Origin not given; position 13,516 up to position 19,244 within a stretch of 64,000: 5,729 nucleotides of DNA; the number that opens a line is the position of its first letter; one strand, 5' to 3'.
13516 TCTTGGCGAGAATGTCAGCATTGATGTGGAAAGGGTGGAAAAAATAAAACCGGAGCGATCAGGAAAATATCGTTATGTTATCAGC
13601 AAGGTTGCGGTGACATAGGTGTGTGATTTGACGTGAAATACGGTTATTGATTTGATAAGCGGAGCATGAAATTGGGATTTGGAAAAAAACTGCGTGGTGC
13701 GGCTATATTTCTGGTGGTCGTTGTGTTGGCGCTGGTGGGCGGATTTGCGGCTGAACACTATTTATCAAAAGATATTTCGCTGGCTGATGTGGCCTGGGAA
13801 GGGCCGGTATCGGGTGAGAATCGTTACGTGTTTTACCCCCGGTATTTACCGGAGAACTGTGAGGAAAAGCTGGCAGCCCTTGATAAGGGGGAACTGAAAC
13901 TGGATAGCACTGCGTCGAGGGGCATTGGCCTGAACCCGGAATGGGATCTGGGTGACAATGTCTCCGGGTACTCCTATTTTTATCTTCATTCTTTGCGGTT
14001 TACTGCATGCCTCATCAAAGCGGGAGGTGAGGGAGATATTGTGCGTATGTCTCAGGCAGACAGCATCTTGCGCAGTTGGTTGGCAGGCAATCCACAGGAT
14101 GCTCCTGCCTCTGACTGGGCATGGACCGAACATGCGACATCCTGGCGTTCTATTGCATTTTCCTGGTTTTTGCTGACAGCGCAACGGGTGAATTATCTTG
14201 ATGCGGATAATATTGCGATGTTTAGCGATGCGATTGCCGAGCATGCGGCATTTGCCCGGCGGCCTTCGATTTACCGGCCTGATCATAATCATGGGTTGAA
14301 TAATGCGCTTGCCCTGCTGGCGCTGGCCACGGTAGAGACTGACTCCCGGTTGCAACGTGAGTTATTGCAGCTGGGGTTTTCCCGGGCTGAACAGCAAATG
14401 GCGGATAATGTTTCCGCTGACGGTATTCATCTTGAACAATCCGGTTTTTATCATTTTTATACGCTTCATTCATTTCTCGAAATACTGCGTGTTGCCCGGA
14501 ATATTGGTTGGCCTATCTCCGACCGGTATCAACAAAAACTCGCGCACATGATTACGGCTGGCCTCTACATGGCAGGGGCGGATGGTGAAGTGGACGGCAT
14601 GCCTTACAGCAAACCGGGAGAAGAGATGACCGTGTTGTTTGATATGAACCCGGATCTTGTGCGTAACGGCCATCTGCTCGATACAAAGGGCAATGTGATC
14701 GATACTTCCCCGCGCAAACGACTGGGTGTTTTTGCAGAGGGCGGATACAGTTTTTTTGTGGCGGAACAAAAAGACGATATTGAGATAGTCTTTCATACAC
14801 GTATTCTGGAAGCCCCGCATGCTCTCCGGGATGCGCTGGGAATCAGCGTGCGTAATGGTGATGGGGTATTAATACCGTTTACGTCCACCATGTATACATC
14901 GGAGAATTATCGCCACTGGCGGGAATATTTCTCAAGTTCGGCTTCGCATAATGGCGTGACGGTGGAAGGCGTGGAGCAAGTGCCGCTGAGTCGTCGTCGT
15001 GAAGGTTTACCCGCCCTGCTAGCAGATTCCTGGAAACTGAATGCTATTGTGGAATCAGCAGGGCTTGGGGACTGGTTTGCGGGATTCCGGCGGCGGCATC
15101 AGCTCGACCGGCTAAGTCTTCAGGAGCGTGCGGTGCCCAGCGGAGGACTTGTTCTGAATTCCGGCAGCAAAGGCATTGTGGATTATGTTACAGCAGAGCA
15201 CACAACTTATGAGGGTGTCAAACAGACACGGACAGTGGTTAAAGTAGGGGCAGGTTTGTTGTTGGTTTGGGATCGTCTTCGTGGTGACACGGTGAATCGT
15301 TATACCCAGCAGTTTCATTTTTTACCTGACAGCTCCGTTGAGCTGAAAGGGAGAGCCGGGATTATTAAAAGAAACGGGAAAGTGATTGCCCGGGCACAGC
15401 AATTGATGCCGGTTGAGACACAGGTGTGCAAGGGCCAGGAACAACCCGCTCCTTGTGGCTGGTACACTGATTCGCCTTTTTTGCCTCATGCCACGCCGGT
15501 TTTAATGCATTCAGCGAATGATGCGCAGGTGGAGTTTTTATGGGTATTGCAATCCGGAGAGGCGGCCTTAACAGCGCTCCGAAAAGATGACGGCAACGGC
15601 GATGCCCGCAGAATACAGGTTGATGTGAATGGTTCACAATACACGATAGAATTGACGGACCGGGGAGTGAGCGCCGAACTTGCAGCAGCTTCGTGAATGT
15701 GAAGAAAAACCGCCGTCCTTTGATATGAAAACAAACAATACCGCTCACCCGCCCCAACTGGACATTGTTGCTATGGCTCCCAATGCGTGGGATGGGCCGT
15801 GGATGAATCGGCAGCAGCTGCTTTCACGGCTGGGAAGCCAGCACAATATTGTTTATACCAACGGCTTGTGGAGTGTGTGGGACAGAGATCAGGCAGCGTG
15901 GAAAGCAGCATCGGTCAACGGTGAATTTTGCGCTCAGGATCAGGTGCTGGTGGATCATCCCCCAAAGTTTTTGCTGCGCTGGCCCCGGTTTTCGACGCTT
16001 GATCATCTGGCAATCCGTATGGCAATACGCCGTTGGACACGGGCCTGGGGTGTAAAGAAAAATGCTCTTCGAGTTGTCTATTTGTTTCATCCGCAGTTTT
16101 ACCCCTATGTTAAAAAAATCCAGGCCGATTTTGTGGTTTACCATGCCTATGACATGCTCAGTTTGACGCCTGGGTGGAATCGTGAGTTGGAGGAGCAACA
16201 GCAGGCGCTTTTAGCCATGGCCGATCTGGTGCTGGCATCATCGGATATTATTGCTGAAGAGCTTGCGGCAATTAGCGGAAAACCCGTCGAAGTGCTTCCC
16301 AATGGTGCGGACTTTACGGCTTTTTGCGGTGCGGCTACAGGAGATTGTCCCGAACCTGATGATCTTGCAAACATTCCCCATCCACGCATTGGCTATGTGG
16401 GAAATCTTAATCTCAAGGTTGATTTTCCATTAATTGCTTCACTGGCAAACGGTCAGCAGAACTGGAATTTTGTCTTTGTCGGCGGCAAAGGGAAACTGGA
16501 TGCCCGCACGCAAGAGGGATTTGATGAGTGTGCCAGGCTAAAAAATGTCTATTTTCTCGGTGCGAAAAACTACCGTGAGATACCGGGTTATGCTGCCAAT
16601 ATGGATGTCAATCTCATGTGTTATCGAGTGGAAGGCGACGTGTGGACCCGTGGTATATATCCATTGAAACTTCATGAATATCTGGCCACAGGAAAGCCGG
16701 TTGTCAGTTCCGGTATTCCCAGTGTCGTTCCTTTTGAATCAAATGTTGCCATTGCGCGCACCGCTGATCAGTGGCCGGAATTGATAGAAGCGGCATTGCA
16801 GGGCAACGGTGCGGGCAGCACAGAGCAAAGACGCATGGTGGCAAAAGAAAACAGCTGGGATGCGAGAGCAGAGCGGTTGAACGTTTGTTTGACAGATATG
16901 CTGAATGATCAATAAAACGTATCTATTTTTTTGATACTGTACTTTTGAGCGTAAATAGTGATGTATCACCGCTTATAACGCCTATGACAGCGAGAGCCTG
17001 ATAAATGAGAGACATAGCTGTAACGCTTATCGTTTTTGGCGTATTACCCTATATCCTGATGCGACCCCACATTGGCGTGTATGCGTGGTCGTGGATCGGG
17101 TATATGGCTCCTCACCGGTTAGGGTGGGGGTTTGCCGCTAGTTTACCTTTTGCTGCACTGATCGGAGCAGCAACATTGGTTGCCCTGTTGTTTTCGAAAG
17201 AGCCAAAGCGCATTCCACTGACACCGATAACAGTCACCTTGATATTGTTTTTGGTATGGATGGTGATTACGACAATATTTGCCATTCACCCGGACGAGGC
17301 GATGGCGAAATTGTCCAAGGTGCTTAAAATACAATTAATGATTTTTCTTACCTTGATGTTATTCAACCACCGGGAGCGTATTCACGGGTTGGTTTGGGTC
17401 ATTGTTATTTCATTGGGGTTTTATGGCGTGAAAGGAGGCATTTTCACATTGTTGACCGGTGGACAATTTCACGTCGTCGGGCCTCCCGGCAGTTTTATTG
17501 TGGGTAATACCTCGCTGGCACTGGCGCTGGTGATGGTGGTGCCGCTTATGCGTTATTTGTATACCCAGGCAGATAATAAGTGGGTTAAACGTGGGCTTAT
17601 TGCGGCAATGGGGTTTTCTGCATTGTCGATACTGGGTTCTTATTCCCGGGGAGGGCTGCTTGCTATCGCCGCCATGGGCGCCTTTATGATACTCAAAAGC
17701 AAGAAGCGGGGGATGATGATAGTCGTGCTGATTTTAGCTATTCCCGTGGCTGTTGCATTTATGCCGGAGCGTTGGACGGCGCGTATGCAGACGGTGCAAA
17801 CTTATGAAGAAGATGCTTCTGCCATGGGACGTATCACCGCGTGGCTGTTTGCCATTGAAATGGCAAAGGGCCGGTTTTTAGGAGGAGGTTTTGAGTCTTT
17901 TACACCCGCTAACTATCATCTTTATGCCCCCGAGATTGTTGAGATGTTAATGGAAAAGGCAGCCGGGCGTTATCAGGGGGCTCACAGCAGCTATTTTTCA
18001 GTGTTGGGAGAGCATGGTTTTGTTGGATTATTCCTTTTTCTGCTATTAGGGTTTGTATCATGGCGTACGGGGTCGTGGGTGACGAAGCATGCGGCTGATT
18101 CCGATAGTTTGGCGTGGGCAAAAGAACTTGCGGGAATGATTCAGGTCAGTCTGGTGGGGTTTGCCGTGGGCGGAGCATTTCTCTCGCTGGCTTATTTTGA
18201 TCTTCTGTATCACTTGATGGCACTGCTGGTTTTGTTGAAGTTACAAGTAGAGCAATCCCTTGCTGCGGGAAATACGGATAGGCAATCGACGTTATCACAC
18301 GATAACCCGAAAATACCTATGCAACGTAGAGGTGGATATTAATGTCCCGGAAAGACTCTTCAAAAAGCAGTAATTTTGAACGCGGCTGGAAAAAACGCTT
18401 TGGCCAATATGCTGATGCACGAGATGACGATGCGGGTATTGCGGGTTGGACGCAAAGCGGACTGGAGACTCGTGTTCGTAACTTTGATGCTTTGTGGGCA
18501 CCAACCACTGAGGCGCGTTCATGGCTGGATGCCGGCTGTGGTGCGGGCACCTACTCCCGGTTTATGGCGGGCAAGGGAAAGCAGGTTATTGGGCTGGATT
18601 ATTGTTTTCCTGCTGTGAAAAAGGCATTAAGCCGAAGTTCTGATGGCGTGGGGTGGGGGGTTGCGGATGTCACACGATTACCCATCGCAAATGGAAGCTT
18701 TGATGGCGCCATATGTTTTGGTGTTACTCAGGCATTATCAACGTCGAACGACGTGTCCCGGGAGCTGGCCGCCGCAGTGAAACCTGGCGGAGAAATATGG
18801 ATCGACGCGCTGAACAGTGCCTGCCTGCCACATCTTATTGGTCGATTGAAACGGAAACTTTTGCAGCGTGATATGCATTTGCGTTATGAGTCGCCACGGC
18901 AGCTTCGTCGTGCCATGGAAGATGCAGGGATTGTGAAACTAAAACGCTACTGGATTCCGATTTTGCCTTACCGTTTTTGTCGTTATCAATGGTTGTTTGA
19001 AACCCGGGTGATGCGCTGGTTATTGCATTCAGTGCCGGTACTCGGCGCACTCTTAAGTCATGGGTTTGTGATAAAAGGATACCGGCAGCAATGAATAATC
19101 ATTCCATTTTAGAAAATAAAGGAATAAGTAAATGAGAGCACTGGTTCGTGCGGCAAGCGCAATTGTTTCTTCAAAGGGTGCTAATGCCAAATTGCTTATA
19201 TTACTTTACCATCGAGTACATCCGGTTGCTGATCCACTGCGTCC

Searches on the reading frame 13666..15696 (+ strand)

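Call 13: search_protein_families(library=ncbifam, proteins=[window:13666-15696:+], max_evalue=1e-8)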
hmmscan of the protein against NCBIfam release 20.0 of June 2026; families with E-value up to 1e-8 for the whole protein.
window:13666-15696:+ (676 aa): 0 families

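Call 38: search_protein_families(library=pfam, proteins=[window:13666-15696:+], max_evalue=0.01)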
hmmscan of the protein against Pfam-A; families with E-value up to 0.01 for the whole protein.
window:13666-15696:+ (676 aa): 2 families
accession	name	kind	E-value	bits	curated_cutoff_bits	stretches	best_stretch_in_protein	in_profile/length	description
PF07940.18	Hepar_II_III_C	-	1.4e-12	48.1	24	1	350-570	3-185/237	Heparinase II/III-like, C-terminal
PF16889.11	Hepar_II_III_N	-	6.5e-10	39.3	22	1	135-317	130-315/340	Heparinase II/III N-terminus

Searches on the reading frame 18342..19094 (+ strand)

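Call 13: search_protein_families(library=ncbifam, proteins=[window:18342-19094:+], max_evalue=1e-8)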
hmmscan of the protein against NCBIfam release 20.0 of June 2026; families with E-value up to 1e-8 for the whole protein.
window:18342-19094:+ (250 aa): 4 families
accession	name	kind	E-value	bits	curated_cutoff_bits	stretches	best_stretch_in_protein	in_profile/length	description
NF007610.0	PRK10258.1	equivalog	6e-11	42.2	342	1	54-191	39-174/251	malonyl-ACP O-methyltransferase BioC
TIGR02072.1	BioC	equivalog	4.4e-10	39.8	184.95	1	56-198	33-174/244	malonyl-ACP O-methyltransferase BioC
NF045667.1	MTase_DVU1556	equivalog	5.2e-10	39.1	155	1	56-154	21-119/213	DVU_1556 family methyltransferase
TIGR01983.1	UbiG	equivalog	7.2e-09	35.3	102.95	1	57-161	49-158/228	bifunctional 2-polyprenyl-6-hydroxyphenol methylase/3-demethylubiquinol 3-O-methyltransferase UbiG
